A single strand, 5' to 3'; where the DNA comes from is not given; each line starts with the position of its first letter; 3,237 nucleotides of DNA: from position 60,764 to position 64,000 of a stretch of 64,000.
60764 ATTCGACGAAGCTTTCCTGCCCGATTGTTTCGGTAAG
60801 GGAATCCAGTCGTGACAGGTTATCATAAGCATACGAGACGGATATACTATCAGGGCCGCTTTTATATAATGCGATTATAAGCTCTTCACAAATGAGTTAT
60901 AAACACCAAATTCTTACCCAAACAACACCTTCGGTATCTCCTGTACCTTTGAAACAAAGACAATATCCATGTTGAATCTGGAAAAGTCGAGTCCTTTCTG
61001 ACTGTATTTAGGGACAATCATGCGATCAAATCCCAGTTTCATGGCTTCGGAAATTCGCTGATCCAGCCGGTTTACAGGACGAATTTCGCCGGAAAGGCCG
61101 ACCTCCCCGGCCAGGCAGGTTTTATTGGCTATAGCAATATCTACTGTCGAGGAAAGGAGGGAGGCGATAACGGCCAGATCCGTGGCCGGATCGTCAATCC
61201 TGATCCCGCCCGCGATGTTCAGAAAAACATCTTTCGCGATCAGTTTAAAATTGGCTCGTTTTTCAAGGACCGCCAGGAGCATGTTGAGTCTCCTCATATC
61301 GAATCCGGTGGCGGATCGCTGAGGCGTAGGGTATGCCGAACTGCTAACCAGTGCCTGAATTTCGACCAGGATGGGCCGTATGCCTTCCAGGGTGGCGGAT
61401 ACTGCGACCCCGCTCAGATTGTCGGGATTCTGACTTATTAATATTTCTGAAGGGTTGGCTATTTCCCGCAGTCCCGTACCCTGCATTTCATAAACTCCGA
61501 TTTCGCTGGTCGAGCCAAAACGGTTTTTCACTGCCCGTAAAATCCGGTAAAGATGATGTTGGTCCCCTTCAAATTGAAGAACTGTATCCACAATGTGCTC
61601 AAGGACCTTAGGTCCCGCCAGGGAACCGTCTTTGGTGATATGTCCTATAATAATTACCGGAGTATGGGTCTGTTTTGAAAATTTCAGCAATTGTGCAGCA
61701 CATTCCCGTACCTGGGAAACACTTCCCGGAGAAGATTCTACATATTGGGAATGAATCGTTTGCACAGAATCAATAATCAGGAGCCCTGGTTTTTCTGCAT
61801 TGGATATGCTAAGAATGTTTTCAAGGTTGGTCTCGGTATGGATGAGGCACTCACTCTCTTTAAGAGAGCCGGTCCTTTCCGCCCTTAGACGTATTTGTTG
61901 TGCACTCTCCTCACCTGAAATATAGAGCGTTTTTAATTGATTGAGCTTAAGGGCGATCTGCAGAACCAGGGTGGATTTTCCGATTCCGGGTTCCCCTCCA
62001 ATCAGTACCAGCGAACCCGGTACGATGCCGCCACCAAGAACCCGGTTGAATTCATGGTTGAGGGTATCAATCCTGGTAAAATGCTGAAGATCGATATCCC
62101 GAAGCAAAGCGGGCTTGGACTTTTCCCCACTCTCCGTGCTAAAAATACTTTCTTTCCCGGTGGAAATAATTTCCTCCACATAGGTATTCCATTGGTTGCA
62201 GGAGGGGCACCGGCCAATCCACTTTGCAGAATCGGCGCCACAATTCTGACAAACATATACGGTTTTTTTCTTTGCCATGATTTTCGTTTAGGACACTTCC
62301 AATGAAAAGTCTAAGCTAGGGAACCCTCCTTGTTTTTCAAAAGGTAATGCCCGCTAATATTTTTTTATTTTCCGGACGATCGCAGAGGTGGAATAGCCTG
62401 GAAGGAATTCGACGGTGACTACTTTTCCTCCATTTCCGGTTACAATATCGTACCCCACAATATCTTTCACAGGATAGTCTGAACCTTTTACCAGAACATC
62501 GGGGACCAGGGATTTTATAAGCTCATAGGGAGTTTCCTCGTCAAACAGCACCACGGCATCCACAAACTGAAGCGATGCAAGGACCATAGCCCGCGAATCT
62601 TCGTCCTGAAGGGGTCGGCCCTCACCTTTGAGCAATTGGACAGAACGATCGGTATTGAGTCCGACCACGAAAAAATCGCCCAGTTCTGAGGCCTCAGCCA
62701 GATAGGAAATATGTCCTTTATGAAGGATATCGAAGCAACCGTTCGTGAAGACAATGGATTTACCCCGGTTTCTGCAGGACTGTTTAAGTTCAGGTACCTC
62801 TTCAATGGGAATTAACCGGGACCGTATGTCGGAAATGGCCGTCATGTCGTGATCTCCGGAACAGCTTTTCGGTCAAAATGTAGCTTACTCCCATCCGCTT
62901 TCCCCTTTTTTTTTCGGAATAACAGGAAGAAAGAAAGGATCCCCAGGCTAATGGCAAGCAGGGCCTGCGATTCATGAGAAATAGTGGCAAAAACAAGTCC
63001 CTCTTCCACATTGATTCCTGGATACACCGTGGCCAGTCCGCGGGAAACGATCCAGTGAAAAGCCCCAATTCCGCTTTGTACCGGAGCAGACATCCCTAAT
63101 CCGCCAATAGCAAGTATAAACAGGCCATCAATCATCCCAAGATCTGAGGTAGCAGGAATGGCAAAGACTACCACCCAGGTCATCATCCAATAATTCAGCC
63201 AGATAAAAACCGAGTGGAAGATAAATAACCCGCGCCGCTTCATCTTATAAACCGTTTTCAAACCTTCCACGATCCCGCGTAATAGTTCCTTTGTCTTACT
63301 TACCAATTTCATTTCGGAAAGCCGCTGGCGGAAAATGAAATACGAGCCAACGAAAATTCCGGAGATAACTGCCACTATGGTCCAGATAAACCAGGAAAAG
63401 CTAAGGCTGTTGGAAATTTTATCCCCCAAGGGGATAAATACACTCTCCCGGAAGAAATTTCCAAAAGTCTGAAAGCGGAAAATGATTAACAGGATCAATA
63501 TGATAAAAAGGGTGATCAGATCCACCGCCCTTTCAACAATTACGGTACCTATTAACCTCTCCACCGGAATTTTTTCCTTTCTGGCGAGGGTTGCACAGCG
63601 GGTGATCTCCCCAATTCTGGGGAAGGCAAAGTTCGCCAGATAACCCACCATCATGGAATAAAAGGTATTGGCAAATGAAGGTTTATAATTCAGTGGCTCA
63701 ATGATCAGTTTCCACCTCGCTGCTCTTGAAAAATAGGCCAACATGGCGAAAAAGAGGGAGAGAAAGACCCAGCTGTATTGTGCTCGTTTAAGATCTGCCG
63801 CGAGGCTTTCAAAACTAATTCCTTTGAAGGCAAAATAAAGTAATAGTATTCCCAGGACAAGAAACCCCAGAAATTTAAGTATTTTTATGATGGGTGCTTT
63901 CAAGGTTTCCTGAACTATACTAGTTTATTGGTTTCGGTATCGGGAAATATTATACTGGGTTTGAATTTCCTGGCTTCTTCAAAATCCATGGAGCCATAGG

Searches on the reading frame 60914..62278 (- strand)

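Call 103: search_protein_families(library=pfam, proteins=[window:60914-62278:-], max_evalue=0.001)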
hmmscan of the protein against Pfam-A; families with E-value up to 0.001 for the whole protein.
window:60914-62278:- (454 aa): 13 families
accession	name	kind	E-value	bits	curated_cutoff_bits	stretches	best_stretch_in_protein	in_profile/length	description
PF06745.19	ATPase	-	2.9e-14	53.5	26.6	1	75-137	6-71/231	KaiC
PF13481.12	AAA_25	-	8.7e-14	52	27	1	70-218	15-194/195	AAA domain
PF18073.7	Zn_ribbon_LapB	-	1.5e-11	44.2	25.7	1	8-34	1-27/28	Rubredoxin metal binding domain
PF13541.12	ChlI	-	2.6e-09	37.5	27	1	340-424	35-119/121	Subunit ChlI of Mg-chelatase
PF00004.35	AAA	-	2.5e-08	34.9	21.2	1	91-213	1-107/131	ATPase family associated with various cellular activities (AAA)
PF03796.21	DnaB_C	-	2.8e-08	33.9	27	1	77-132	9-66/255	DnaB-like helicase C terminal domain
PF05362.19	Lon_C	-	7.4e-08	32.6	21.1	1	355-451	100-201/205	Lon protease (S16) C-terminal proteolytic domain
PF13401.12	AAA_22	-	4.7e-06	27.4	27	1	90-213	7-123/130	AAA domain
PF13191.12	AAA_16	-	5.4e-06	27.4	32.6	1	70-127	9-63/167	AAA ATPase domain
PF00005.33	ABC_tran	-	0.00014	22.9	25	1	85-177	8-80/137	ABC transporter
PF13173.12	AAA_14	-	0.00031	21.2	27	0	90-176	4-75/129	AAA domain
PF05729.18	NACHT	-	0.00034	20.9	26.7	0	90-181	2-99/167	NACHT domain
PF20720.3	nSTAND3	-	0.00095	19.3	27.2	0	90-121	19-52/155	Novel STAND NTPase 3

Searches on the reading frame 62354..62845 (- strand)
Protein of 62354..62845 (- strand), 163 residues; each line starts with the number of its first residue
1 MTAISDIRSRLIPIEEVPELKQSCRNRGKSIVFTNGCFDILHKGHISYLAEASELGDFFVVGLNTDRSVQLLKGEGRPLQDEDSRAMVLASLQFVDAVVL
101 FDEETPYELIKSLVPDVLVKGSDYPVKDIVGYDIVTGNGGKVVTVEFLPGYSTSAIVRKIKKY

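Call 103: search_protein_families(library=pfam, proteins=[window:62354-62845:-], max_evalue=0.001)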
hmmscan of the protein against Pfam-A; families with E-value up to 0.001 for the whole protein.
window:62354-62845:- (163 aa): 1 family
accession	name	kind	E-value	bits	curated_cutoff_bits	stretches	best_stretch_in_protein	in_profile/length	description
PF01467.32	CTP_transf_like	-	1.2e-15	58.3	21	1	33-133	1-105/133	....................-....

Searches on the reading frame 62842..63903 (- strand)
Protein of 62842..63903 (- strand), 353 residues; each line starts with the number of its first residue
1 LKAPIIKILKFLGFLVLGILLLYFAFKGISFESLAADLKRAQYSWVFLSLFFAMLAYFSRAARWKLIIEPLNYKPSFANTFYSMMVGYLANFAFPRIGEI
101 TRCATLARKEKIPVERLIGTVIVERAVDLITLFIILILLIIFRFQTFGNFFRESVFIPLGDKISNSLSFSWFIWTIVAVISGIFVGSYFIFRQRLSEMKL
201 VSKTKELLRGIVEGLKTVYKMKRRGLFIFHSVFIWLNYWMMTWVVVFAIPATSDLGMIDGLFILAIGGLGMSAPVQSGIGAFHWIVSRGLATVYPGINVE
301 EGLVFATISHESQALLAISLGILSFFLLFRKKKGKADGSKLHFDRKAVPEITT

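Call 103: search_protein_families(library=pfam, proteins=[window:62842-63903:-], max_evalue=0.001)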
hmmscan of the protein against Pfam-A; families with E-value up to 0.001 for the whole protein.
window:62842-63903:- (353 aa): 1 family
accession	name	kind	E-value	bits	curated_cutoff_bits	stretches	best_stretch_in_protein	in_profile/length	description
PF03706.18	LPG_synthase_TM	-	7.5e-33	114.7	33.4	1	13-311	4-292/302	Lysylphosphatidylglycerol synthase TM region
